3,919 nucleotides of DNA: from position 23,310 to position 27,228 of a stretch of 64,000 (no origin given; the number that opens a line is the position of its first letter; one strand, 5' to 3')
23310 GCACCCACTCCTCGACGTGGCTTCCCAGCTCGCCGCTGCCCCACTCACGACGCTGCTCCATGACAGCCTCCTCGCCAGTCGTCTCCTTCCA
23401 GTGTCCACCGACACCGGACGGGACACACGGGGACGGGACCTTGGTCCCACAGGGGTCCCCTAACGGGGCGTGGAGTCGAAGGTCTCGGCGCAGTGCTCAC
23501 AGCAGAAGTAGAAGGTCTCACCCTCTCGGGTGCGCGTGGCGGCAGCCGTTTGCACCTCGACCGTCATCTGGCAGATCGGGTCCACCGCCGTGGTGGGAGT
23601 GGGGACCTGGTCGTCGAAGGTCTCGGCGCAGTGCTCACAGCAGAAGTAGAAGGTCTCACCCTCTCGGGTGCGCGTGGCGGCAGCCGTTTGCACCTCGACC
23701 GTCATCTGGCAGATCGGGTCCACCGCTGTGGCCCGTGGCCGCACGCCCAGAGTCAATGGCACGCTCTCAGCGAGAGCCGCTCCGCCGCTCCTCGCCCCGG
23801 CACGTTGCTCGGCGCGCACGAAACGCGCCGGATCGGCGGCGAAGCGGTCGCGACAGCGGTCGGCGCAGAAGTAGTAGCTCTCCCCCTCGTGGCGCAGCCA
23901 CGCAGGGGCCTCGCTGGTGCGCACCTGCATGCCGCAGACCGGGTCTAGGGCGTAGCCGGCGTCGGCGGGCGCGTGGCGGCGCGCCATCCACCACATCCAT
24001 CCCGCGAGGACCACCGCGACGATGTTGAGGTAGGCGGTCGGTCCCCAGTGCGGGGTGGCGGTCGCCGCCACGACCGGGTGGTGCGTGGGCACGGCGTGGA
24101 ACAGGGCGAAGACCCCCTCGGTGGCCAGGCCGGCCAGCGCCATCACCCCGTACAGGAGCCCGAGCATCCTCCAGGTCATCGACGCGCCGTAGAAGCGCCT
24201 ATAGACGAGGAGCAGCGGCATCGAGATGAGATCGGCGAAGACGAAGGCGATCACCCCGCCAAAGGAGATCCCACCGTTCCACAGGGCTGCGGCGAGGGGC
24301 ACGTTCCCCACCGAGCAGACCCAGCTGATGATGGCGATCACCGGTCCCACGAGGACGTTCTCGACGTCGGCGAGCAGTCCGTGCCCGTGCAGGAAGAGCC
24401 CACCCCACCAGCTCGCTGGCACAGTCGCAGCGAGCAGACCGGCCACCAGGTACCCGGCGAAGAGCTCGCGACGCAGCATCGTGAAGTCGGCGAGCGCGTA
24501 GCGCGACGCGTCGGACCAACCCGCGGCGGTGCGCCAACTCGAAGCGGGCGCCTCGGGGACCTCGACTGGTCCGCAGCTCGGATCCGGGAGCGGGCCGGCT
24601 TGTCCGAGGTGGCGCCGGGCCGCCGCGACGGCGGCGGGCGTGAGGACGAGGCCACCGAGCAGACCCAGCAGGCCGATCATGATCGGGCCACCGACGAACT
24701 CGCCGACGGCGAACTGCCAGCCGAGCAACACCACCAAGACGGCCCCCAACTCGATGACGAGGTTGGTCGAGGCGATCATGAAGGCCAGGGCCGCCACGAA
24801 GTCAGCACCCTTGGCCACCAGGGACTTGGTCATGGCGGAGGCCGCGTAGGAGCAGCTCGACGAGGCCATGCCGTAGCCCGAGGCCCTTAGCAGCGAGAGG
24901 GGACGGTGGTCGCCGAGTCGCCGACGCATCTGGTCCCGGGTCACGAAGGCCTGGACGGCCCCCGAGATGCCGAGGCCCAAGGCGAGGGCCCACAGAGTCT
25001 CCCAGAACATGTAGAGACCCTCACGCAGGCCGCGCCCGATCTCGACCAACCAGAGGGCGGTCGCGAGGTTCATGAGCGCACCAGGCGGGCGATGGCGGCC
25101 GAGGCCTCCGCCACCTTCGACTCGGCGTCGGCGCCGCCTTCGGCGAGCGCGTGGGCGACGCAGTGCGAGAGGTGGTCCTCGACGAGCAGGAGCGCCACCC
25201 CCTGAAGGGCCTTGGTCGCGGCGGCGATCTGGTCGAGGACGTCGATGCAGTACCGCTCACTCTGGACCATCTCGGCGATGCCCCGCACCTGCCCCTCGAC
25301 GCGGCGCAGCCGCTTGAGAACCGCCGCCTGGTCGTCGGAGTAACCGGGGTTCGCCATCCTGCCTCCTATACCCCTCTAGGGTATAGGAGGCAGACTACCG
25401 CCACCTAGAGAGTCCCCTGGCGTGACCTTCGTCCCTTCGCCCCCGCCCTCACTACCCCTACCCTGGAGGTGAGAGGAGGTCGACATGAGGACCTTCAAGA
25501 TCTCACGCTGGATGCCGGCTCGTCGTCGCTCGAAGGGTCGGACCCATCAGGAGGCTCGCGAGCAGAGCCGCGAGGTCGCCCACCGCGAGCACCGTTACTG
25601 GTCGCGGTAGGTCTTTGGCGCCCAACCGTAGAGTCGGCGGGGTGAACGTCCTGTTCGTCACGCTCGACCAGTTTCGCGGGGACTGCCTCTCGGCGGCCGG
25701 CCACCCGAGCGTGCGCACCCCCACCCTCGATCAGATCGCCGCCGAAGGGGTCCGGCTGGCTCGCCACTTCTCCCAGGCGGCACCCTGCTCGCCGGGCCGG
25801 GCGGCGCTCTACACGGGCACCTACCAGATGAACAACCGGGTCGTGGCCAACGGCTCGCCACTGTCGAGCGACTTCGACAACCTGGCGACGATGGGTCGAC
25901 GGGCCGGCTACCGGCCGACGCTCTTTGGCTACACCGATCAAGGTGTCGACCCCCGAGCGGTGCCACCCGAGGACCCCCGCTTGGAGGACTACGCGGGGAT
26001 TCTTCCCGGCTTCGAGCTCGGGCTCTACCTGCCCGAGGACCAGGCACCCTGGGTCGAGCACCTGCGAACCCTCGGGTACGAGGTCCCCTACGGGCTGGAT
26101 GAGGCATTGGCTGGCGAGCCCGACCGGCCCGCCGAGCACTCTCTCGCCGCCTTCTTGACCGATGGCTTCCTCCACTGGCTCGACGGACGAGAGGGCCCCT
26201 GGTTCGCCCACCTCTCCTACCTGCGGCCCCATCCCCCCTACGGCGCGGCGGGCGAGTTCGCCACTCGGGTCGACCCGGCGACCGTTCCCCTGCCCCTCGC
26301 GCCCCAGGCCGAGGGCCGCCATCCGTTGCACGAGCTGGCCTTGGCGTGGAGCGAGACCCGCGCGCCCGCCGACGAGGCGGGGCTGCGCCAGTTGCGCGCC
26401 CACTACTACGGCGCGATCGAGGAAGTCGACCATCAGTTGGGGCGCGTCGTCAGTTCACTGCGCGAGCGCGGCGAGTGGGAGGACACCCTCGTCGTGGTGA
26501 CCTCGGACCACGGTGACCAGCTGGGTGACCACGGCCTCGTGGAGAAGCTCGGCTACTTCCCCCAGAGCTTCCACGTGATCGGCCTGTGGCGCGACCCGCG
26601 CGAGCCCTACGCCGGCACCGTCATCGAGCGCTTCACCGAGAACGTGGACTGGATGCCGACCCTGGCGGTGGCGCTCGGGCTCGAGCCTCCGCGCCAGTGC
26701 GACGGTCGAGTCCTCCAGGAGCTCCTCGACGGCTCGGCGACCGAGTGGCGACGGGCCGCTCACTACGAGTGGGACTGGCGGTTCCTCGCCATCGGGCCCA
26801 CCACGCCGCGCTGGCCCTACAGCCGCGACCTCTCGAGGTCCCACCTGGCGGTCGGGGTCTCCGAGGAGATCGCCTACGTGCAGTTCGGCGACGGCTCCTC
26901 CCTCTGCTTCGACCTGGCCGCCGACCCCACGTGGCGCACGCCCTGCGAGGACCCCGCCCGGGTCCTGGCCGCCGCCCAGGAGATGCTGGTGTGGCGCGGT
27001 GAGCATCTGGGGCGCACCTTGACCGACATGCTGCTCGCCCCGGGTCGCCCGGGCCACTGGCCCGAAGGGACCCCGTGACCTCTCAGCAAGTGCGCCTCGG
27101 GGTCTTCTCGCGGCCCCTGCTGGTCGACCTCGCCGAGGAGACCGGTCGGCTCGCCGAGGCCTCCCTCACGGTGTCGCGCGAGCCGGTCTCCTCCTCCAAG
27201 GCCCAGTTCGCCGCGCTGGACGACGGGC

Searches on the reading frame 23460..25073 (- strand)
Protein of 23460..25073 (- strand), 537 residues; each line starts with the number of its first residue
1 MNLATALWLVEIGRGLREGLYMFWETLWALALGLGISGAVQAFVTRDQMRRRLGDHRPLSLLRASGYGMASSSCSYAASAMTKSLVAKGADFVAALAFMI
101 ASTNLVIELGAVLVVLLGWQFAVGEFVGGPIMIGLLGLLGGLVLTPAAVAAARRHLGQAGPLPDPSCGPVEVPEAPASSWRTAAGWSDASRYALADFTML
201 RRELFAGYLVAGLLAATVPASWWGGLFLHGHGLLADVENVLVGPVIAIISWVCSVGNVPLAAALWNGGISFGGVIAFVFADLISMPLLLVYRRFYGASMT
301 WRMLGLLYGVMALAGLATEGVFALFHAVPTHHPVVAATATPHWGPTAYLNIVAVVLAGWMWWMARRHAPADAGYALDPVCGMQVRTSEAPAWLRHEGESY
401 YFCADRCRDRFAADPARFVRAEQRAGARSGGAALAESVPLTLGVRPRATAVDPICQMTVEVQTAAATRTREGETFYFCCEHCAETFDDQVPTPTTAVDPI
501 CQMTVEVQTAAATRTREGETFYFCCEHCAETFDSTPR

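Call 59: search_protein_families(library=pfam, proteins=[window:23460-25073:-], max_evalue=0.0001)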
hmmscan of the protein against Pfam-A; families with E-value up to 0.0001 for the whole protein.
window:23460-25073:- (537 aa): 4 families
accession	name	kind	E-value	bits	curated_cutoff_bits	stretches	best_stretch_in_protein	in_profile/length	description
PF03773.19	ArsP_1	-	1.3e-55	189.1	32.3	1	20-318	10-292/294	Predicted permease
PF04945.19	YHS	-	2.8e-31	107.7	30.3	3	377-421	3-46/47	YHS domain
PF24273.1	TRASH_HVO_1752_C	-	1.2e-09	38.6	27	0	461-489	11-39/47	HVO_1752, C-terminal TRASH domain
PF11494.13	Ta0938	-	3.4e-06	27.8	27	0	470-490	18-38/92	Ta0938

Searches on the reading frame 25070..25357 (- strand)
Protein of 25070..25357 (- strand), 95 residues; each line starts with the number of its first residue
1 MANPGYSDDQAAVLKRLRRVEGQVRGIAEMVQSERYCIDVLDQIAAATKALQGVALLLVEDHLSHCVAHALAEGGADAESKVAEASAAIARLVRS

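Call 60: search_protein_families(library=pfam, proteins=[window:25070-25357:-], max_evalue=0.0001)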
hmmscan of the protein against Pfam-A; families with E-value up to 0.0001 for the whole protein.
window:25070-25357:- (95 aa): 1 family
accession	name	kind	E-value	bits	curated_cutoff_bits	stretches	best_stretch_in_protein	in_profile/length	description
PF02583.22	Trns_repr_metal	-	2.5e-27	95.5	22.8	1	10-90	2-77/78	Metal-sensitive transcriptional repressor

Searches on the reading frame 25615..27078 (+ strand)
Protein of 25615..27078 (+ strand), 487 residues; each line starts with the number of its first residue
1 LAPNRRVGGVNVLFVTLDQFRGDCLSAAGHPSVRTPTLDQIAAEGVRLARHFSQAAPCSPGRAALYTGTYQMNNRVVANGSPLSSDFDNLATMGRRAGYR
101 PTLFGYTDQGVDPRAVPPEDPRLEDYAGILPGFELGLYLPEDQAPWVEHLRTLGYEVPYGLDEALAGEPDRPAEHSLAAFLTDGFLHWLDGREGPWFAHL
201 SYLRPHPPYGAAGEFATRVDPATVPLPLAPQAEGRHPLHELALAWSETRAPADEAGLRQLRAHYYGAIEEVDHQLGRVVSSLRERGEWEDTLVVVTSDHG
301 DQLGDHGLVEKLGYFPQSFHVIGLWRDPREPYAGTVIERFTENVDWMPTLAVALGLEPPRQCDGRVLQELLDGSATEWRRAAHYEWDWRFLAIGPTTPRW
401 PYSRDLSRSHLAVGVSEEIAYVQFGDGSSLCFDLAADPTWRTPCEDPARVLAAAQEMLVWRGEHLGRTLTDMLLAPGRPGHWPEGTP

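Call 59: search_protein_families(library=pfam, proteins=[window:25615-27078:+], max_evalue=0.0001)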
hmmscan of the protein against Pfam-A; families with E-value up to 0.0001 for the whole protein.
window:25615-27078:+ (487 aa): 3 families
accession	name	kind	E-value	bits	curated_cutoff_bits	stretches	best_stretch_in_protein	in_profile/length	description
PF00884.28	Sulfatase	-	1.2e-41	143.5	25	1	11-355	2-300/301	Sulfatase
PF01663.27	Phosphodiest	-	1.3e-11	45.2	23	1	266-302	186-222/342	Type I phosphodiesterase / nucleotide pyrophosphatase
PF16347.10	SGSH_C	-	5.4e-07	30.3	29.3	1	304-386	1-84/154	N-sulphoglucosamine sulphohydrolase, C-terminal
